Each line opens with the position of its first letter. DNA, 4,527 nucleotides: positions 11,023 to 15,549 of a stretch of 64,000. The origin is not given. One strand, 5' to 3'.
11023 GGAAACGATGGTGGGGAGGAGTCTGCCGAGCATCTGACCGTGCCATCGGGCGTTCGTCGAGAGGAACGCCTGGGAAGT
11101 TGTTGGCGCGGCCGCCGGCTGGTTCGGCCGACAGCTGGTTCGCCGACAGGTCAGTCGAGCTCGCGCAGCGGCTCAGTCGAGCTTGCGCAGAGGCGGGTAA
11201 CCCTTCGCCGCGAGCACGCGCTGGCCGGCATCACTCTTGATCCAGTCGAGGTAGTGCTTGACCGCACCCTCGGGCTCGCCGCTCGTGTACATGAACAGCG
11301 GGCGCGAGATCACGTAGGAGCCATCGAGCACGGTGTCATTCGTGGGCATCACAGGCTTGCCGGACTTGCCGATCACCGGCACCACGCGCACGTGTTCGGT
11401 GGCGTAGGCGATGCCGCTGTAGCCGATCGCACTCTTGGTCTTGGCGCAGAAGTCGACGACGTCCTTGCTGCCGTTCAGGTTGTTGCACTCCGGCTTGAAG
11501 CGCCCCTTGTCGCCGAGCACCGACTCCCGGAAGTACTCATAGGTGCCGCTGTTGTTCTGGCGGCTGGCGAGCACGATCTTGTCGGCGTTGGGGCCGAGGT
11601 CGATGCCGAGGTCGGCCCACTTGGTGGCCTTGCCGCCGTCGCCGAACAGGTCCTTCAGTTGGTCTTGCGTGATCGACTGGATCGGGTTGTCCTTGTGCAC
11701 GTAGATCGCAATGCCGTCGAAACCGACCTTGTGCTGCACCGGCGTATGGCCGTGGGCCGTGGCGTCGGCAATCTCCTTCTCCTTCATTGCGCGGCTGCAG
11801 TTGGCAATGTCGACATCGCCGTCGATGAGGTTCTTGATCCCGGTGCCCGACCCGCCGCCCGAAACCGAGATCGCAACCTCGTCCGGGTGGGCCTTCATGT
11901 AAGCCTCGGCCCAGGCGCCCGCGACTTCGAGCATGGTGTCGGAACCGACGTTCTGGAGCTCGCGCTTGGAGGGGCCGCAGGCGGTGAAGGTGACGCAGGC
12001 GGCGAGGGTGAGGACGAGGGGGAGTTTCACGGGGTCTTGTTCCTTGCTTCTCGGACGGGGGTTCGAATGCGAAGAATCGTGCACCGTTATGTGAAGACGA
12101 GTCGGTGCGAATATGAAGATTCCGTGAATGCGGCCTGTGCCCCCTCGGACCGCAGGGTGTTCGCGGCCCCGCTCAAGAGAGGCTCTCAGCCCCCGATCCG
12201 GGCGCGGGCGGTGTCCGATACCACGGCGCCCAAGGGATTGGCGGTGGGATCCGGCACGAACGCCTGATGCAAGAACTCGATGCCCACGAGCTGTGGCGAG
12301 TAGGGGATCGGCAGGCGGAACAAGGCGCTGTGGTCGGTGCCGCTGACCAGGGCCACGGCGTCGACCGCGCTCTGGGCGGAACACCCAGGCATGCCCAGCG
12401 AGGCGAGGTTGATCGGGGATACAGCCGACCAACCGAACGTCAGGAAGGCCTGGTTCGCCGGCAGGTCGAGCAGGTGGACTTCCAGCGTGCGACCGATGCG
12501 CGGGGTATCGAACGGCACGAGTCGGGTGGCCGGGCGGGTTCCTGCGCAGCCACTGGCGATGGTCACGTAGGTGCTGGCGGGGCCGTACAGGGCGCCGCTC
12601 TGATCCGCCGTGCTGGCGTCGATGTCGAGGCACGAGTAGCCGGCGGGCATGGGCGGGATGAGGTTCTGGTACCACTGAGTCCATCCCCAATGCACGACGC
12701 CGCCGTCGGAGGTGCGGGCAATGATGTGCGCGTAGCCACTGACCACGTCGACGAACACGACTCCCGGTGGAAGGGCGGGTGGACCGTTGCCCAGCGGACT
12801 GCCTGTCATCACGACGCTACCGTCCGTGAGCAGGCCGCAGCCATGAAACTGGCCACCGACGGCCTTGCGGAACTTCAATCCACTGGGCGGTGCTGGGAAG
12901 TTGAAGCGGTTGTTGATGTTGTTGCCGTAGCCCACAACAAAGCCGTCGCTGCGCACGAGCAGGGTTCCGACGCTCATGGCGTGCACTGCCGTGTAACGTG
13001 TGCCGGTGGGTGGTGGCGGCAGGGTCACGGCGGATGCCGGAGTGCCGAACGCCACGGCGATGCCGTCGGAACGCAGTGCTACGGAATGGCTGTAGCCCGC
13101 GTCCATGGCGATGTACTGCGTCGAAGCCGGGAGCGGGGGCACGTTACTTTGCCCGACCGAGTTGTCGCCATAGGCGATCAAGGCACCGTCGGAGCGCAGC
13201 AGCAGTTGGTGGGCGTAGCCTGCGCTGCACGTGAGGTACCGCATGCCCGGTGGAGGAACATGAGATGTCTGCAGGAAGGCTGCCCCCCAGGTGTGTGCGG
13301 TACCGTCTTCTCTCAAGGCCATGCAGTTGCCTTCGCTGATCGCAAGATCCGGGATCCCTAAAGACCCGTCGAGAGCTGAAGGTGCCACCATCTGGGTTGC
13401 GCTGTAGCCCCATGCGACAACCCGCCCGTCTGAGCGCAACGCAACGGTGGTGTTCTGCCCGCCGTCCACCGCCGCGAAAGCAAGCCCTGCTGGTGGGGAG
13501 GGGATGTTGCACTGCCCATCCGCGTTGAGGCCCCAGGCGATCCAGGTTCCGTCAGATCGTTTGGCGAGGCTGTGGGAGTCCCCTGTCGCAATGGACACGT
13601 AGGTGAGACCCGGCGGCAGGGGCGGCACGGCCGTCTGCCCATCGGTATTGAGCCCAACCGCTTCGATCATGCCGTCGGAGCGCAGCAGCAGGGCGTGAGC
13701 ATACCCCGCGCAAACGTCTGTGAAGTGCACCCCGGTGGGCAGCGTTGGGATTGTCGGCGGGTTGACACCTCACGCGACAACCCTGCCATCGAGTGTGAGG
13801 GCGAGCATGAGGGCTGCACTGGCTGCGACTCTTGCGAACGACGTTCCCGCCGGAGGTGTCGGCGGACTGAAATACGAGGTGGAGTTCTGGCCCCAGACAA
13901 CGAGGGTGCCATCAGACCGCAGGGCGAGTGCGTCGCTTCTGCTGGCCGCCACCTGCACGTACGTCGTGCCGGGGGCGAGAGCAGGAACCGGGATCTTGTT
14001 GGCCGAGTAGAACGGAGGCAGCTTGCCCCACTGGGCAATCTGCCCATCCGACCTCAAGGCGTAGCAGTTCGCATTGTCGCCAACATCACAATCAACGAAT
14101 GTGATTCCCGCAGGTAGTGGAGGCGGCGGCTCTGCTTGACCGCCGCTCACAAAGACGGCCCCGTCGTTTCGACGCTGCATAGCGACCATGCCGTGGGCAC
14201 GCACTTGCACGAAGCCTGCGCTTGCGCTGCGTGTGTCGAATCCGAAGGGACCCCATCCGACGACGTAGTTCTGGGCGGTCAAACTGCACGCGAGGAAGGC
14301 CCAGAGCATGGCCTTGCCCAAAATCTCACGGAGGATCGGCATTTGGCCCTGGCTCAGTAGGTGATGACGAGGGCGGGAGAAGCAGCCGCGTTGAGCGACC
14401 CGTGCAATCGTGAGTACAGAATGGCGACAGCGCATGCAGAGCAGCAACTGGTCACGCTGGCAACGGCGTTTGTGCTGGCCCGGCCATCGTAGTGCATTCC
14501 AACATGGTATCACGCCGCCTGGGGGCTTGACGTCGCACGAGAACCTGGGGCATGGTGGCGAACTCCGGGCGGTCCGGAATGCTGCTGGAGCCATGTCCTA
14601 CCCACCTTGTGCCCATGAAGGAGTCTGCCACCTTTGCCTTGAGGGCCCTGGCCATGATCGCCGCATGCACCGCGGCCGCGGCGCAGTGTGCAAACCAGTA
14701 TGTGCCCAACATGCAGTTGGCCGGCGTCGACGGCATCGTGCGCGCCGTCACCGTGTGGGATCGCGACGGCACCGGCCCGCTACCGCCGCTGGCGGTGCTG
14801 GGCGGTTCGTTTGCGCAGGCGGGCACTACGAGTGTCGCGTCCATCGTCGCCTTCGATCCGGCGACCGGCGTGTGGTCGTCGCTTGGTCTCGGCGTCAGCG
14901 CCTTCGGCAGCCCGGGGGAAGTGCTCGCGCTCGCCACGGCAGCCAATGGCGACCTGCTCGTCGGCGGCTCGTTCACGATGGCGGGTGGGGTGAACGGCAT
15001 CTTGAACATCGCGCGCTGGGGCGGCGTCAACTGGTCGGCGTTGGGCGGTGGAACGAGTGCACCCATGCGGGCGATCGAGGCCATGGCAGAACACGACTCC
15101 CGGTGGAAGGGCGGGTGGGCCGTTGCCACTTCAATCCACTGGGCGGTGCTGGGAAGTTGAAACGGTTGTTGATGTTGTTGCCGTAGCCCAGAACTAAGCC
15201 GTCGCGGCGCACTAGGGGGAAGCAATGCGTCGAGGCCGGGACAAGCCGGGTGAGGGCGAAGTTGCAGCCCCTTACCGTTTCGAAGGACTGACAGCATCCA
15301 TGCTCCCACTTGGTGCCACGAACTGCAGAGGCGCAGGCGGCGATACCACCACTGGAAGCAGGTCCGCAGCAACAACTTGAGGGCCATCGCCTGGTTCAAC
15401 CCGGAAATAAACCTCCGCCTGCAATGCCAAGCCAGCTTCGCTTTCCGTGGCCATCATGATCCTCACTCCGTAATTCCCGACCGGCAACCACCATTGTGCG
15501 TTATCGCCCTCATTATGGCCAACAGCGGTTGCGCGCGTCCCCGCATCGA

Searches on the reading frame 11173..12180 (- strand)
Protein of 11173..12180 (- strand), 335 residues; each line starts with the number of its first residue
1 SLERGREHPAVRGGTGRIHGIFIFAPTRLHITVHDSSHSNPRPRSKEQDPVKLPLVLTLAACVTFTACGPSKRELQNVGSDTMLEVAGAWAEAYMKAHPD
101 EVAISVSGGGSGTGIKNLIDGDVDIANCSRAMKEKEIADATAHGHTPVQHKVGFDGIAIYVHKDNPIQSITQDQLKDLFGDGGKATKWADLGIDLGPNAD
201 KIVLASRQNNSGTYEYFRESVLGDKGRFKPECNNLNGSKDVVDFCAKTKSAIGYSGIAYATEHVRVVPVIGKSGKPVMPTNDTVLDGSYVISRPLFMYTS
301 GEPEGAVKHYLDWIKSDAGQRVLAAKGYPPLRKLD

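Call 65: search_protein_families(library=pfam, proteins=[window:11173-12180:-], max_evalue=0.001)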
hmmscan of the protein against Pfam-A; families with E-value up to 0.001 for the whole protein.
window:11173-12180:- (335 aa): 3 families
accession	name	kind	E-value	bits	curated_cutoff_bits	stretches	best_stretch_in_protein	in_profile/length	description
PF12849.12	PBP_like_2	-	6.8e-42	144.5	27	1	72-317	9-266/267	PBP superfamily domain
PF12727.12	PBP_like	-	1.5e-08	34.4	27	1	95-261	4-155/193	PBP superfamily domain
PF13531.11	SBP_bac_11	-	2.9e-06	27.7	25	1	81-328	7-226/227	Bacterial extracellular solute-binding protein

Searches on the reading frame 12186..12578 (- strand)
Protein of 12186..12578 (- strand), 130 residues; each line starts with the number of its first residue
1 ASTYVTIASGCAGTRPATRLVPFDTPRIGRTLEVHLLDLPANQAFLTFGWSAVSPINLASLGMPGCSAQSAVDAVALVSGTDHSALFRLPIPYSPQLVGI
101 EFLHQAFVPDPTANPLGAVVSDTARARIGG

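Call 9: find_homologous_proteins(query=A1, max_evalue=0.001)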
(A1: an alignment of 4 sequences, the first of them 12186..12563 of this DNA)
Query A1 (4 sequences) (125 aa, profile of the alignment): 79 proteins with E <= 0.001 among 3693 candidates.
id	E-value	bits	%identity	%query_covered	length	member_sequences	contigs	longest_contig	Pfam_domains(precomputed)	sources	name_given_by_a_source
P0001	1.5e-30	123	28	95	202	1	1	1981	-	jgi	jgi:hypothetical protein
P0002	1.7e-30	123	58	88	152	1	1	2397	-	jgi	jgi:hypothetical protein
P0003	3.4e-30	122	58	90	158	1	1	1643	-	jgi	-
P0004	8.2e-30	121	53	99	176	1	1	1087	-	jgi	jgi:hypothetical protein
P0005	3.3e-29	119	28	78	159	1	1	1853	-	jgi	-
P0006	5.0e-29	118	27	95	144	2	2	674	-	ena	-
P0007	2.0e-28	117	54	99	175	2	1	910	-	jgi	jgi:hypothetical protein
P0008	6.5e-26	108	53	99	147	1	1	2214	-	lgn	-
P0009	1.5e-25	107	55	98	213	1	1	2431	-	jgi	jgi:hypothetical protein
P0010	1.7e-25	107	55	99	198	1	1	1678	-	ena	-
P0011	2.2e-25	107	30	83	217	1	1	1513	-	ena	-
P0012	4.4e-25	106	59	98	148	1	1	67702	-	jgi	jgi:hypothetical protein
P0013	6.3e-25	105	56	99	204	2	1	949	-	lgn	-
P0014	1.2e-24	104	26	78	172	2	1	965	-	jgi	jgi:hypothetical protein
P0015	2.4e-24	103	52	99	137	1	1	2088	-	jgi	jgi:hypothetical protein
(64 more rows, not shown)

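Call 24: predict_structure(alignment_id=A2)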
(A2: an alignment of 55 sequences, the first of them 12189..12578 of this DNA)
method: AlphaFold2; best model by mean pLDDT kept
length: 130 residues; sequences in the alignment: 55
mean_pLDDT: 97.7   pTM: 0.88
mean pLDDT of the five models: 97.7, 97.6, 97.6, 97.5, 97.4
residues with pLDDT >= 90: 130; 70-90: 0; 50-70: 0; < 50: 0
segments of 3 or more residues with pLDDT < 50: none
pLDDT, mean of each block of 10 residues (from residue 1): 97 98 98 98 98 97 97 98 98 98 98 98 98
secondary structure, 60 per line:
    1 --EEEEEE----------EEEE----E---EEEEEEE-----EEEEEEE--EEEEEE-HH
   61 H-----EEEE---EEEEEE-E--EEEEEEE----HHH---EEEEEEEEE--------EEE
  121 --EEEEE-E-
elements in order: E3-8 E19-22 E31-37 E43-49 E52-57 E67-70 E74-79 E84-90 E101-109 E118-120 E123-127

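Call 26: search_protein_representatives(alignment_id=A2)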
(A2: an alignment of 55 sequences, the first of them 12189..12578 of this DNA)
Query: 55 sequences, 169 profile positions. Proteins with E-value up to 0.001 (for the whole library): 15769; up to 1e-10: 8471; up to 1e-30: 586. The best 150 are listed.
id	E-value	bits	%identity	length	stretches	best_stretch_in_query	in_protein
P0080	2.3e-55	203.5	-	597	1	2-169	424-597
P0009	2.7e-55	203.3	-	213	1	1-168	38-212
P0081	1.2e-54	201.2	-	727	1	1-169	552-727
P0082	7.6e-53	195.3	-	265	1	2-168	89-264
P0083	2.0e-52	193.9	-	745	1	1-169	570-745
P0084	6.6e-52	192.2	-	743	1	1-169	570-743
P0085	1.5e-51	191.1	-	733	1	1-169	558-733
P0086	2.1e-51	190.6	-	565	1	1-168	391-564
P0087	3.5e-51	189.8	-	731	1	2-168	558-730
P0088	4.3e-51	189.6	-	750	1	2-168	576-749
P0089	1.0e-49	185.1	-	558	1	13-168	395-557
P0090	2.1e-49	184.1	-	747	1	1-169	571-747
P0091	5.3e-49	182.8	-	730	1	1-169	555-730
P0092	7.2e-49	182.3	-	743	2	1-168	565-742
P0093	1.0e-48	181.8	-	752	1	1-169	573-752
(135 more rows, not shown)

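Call 27: fold_search(model_id=the predicted structure, library=pdb)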
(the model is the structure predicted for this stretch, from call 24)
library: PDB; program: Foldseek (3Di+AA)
matches with E <= 10: 1395; with E <= 0.001: 0
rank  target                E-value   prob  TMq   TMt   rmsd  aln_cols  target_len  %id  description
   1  1pu5_C                4.3e-03  0.92  0.36  0.30   9.0       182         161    9  GM2-activator Protein crystal structure (released 2004-06-29)
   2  2ag2_C                4.3e-03  0.84  0.33  0.29  12.9       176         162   10  Crystal Structure Analysis of GM2-activator protein complexed with Phosphatidylcholine (released 2005-10-25)
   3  5kwy_C                5.7e-03  0.72  0.31  0.30  11.2       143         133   11  Structure of human NPC1 middle lumenal domain bound to NPC2 (released 2016-08-24)
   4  8wm1_A                6.7e-03  1.00  0.40  0.14   6.8       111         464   16  DHS dehydratase (released 2024-10-02)
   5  3wea_A                7.9e-03  0.95  0.40  0.39  11.6       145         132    9  Crystal structure of a Niemann-Pick type C2 protein from Japanese carpenter ant (released 2014-02-05)
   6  6r4n_B                8.4e-03  0.89  0.32  0.31   7.0       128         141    5  Crystal structure of S. cerevisia Niemann-Pick type C protein NPC2 with ergosterol bound (released 2019-09-25)
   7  4gej_H                8.9e-03  0.99  0.42  0.40  11.1       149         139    9  N-terminal domain of VDUP-1 (released 2013-02-27)
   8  2cui_MODEL_1_A        8.9e-03  0.98  0.44  0.50  10.2       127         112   20  Solution structure of the 31st fibronectin type III domain of the human tenascin X (released 2005-11-26)
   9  6r4m_B                9.9e-03  0.98  0.40  0.38   5.4       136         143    6  Crystal structure of S. cerevisia Niemann-Pick type C protein NPC2 (released 2019-09-25)
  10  1g13_A                9.9e-03  0.85  0.36  0.31  12.1       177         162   11  HUMAN GM2 ACTIVATOR STRUCTURE (released 2001-04-11)
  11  1tjj_C                9.9e-03  0.84  0.36  0.30  13.1       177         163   11  Human GM2 Activator Protein PAF complex (released 2004-12-07)
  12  6r4n_E                1.0e-02  0.80  0.32  0.30  12.1       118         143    8  Crystal structure of S. cerevisia Niemann-Pick type C protein NPC2 with ergosterol bound (released 2019-09-25)
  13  2ox5_B                1.2e-02  0.99  0.43  0.48   6.2       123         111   14  The SoxYZ complex of Paracoccus pantotrophus (released 2007-05-22)
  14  5kwy_D                1.2e-02  0.72  0.33  0.33  11.3       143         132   12  Structure of human NPC1 middle lumenal domain bound to NPC2 (released 2016-08-24)
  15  1pu5_A                1.4e-02  0.87  0.40  0.34  12.6       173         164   10  GM2-activator Protein crystal structure (released 2004-06-29)
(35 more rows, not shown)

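Call 67: search_solved_structures(query=A2, max_evalue=10)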
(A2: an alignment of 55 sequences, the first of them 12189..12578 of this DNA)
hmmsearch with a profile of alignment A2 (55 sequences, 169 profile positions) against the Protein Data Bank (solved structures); distinct sequences matched with E-value up to 10: 6.
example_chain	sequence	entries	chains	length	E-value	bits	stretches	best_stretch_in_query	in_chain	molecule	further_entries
1jsc_A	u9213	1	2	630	0.095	15.9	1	76-121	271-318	ACETOHYDROXY-ACID SYNTHASE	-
1n0h_A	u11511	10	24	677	0.096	15.9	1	76-121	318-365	Acetolactate synthase | Acetolactate synthase, mitochondrial | Acetolactate synthase catalytic subunit, mitochondrial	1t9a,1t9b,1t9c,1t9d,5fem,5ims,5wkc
6u9d_A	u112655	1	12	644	0.099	15.9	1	76-121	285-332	Acetolactate synthase catalytic subunit, mitochondrial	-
6gj3_C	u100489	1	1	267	0.58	13.4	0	94-117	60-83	TssG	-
6n38_G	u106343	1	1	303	0.67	13.2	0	94-117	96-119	Putative type VI secretion protein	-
6giy_C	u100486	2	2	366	1.1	12.5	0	94-117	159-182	TssG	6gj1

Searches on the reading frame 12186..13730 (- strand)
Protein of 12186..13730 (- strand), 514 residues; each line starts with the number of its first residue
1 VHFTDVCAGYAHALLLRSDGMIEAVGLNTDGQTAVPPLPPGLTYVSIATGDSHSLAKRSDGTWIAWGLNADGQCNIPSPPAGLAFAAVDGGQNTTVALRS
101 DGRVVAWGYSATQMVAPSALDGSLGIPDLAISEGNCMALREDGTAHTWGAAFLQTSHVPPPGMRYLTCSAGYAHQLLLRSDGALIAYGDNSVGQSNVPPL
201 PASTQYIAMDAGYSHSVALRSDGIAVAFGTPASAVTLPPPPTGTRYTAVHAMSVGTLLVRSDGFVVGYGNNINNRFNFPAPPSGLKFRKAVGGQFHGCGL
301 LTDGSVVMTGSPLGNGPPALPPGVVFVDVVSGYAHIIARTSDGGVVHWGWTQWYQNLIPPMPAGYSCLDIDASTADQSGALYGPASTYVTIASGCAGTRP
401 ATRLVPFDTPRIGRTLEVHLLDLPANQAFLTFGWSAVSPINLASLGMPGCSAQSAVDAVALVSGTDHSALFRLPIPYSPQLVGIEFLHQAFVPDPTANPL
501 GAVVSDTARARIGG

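Call 4: search_protein_families(library=pfam, proteins=[window:12186-13730:-], max_evalue=1)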
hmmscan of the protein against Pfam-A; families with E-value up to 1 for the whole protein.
window:12186-13730:- (514 aa): 4 families
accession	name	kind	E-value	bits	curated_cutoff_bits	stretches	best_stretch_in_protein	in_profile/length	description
PF13540.12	RCC1_2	-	4e-37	125.5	22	7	45-73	2-30/30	Regulator of chromosome condensation (RCC1) repeat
PF25390.1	WD40_RLD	-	3.1e-32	112.7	150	2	2-150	143-324/363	RCC1-like domain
PF25384.1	Alsin_RLD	-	4.9e-05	23.2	100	0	328-354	279-305/405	Alsin RCC1-like domain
PF13636.12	Methyltranf_PUA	-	0.025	15.1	27.6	0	255-277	18-40/49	RNA-binding PUA-like domain of methyltransferase RsmF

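Call 5: search_protein_families(library=ncbifam, proteins=[window:12186-13730:-], max_evalue=1)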
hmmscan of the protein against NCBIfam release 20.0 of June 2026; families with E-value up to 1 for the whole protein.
window:12186-13730:- (514 aa): 1 family
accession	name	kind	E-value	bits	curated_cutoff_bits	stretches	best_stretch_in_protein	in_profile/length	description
TIGR02608.1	delta_60_rpt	domain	0.00072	19.3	76.5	0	96-111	6-21/55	delta-60 repeat domain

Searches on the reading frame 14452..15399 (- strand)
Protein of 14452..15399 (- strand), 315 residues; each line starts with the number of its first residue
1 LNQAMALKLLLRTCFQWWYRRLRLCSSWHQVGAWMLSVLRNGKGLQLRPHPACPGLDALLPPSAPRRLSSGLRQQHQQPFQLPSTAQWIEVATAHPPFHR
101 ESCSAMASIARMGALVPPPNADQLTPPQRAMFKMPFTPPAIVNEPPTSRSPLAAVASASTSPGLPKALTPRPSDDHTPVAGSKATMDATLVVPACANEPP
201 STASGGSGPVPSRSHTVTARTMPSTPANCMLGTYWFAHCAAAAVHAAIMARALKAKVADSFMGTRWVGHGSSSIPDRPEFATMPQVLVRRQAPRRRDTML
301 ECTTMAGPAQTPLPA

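Call 65: search_protein_families(library=pfam, proteins=[window:14452-15399:-], max_evalue=0.001)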
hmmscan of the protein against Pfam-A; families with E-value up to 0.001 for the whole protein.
window:14452-15399:- (315 aa): 0 families
